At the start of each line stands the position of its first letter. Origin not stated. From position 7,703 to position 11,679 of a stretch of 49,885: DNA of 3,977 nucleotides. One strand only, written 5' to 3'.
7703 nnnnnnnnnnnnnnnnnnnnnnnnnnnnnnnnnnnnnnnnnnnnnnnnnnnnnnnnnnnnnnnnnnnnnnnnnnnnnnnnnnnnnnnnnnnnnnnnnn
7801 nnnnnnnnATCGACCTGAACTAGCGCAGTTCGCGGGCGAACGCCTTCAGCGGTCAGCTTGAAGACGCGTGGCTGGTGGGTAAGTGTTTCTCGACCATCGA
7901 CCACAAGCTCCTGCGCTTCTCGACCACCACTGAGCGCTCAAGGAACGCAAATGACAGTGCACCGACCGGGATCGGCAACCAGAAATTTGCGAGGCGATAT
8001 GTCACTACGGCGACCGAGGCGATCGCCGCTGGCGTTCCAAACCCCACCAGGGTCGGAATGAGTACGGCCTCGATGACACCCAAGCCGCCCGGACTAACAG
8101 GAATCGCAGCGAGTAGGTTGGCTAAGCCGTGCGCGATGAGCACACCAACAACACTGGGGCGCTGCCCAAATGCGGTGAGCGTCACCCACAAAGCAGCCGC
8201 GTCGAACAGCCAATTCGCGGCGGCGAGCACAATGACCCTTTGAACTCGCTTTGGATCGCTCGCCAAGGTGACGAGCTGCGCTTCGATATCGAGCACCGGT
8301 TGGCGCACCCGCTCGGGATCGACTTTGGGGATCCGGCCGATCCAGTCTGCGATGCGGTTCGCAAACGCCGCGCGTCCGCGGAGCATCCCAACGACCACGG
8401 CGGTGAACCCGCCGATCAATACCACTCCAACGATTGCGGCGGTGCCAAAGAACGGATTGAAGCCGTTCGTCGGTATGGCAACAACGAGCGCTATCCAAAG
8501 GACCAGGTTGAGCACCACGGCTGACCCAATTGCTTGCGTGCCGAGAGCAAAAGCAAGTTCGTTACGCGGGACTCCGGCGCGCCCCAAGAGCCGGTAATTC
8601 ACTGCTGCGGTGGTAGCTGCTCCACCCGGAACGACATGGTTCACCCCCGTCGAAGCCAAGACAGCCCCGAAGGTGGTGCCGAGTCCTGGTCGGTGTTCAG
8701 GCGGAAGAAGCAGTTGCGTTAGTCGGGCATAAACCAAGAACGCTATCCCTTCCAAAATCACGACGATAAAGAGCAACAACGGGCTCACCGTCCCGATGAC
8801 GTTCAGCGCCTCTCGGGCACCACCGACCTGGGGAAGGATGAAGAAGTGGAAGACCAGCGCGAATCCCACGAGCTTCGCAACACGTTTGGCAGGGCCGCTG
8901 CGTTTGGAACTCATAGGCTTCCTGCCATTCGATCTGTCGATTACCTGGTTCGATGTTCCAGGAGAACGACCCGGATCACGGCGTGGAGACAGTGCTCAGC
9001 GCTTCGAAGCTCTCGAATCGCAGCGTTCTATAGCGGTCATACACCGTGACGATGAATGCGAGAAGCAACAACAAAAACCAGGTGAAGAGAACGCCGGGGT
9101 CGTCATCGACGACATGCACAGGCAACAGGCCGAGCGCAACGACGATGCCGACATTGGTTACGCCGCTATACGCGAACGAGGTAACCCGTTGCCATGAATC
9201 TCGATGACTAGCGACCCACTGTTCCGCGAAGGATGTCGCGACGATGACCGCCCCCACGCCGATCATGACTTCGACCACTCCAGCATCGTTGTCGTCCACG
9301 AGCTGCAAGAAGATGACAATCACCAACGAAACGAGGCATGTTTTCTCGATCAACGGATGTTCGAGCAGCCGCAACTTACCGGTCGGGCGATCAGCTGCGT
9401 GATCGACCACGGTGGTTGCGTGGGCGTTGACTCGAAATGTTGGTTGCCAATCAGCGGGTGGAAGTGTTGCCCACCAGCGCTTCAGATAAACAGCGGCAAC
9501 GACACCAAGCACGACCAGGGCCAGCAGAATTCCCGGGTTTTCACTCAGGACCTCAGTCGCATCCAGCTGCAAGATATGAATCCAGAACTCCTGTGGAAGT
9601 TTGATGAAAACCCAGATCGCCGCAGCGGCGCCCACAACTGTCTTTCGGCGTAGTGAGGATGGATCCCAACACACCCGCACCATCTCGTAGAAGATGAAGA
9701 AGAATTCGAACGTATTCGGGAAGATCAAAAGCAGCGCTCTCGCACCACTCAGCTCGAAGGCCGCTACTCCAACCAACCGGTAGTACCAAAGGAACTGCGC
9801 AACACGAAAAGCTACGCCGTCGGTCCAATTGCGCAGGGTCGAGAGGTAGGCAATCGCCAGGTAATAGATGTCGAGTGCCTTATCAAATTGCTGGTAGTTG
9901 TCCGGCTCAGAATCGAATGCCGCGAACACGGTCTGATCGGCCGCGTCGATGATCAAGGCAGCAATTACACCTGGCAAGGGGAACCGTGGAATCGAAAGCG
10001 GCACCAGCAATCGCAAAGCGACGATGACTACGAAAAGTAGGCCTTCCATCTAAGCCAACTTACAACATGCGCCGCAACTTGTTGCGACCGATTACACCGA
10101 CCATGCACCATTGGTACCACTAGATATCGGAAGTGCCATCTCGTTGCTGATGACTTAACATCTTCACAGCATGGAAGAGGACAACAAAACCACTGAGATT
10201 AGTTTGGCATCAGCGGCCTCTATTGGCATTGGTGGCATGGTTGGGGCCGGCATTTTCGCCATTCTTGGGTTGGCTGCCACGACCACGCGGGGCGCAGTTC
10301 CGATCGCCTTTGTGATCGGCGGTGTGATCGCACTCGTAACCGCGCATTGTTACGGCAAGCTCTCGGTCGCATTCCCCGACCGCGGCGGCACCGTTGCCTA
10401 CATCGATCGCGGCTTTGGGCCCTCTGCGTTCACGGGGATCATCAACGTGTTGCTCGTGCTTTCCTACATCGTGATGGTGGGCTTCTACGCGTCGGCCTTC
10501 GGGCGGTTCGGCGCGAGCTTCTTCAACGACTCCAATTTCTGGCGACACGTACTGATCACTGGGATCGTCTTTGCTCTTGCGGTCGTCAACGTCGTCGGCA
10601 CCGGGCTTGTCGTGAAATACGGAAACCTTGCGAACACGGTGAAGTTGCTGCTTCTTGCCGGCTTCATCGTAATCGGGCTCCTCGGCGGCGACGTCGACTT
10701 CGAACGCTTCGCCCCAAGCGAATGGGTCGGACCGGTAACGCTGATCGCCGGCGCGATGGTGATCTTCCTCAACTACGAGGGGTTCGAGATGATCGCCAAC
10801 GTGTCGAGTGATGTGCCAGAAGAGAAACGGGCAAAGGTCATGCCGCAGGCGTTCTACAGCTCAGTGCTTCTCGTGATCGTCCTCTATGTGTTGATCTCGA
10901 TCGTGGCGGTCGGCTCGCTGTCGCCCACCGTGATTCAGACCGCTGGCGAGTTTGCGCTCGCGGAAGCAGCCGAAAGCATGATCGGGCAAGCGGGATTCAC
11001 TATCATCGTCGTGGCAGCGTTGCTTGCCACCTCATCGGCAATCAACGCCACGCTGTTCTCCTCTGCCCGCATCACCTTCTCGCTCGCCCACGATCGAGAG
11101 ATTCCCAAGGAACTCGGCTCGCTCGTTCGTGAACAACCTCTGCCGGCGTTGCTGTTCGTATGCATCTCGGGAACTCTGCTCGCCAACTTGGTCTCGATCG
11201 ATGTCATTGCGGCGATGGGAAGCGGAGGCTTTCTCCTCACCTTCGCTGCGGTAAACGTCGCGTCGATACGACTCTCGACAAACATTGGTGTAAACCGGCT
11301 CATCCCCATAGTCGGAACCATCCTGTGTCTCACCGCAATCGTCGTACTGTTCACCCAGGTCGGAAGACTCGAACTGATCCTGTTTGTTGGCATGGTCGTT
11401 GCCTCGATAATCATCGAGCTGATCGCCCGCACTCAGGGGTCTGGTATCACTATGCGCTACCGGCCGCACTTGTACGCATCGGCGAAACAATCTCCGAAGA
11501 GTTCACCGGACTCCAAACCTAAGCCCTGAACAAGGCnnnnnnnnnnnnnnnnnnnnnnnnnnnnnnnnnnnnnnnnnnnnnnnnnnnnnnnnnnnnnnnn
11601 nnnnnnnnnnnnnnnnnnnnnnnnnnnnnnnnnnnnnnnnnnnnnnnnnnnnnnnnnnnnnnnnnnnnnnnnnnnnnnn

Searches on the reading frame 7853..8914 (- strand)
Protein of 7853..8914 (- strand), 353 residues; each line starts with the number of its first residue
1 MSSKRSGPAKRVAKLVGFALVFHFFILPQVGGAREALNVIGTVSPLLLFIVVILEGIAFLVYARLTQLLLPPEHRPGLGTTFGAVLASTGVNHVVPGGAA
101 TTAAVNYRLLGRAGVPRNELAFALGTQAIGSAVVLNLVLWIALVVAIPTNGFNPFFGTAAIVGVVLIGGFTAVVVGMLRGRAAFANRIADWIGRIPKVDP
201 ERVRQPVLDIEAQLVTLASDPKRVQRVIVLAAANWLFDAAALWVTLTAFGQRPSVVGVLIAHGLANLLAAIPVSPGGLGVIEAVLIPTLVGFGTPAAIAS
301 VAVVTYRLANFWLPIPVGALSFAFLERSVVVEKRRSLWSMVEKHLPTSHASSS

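Call 30: search_protein_families(library=ncbifam, proteins=[window:7853-8914:-], max_evalue=0.000001)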
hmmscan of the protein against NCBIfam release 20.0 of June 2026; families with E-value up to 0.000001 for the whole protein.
window:7853-8914:- (353 aa): 3 families
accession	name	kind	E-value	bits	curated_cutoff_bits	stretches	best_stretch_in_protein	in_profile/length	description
TIGR00374.1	TIGR00374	subfamily_domain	1.2e-26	93.9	43.2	1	21-333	8-321/323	flippase-like domain-containing protein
NF033480.1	bifunc_MprF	equivalog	7.6e-16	57.6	600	1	226-341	198-314/841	bifunctional lysylphosphatidylglycerol flippase/synthetase MprF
TIGR03476.1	HpnL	subfamily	8.9e-12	44.9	195.65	1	11-299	6-294/318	putative membrane protein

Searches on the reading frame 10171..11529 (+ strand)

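Call 30: search_protein_families(library=ncbifam, proteins=[window:10171-11529:+], max_evalue=0.000001)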
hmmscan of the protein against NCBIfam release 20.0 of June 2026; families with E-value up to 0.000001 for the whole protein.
window:10171-11529:+ (452 aa): 12 families
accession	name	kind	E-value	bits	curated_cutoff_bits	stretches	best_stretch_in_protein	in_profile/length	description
TIGR00909.1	2A0306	subfamily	8.1e-41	140.3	556.8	1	10-402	5-410/429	amino acid transporter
NF053761.1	BrChAATpBcaP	equivalog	6e-23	81.6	690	1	14-410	28-442/460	branched-chain amino acid transporter BcaP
TIGR00911.1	2A0308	subfamily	2.6e-18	65.8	701.8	1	2-411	40-466/505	L-type amino acid transporter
NF008245.0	PRK11021.1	equivalog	9.3e-18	64.4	284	1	7-408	5-403/419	L-methionine/branched-chain amino acid transporter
TIGR00905.1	2A0302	subfamily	4.7e-16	58.6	409.05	1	5-395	4-412/473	basic amino acid/polyamine antiporter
TIGR00913.1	2A0310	subfamily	2.4e-14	53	578.7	1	18-336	12-352/480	amino acid permease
TIGR00906.1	2A0303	subfamily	3.2e-14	52.3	681.7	1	16-366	39-424/602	cationic amino acid transport permease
NF008484.0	PRK11387.1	equivalog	1.7e-13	50.4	716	1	18-343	24-357/471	S-methylmethionine permease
TIGR01773.1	GABAperm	equivalog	3.9e-11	42.4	678.1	1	15-333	19-344/452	GABA permease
NF008466.1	PRK11357.1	equivalog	4.6e-10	39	800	0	9-87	9-90/446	fructoselysine/psicoselysine transporter FrlA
TIGR03810.1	arg_ornith_anti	equivalog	6.3e-09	35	591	1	10-416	3-427/468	arginine-ornithine antiporter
NF007876.0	PRK10580.1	equivalog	3.3e-07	29.5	736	1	16-379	17-387/457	proline-specific permease ProY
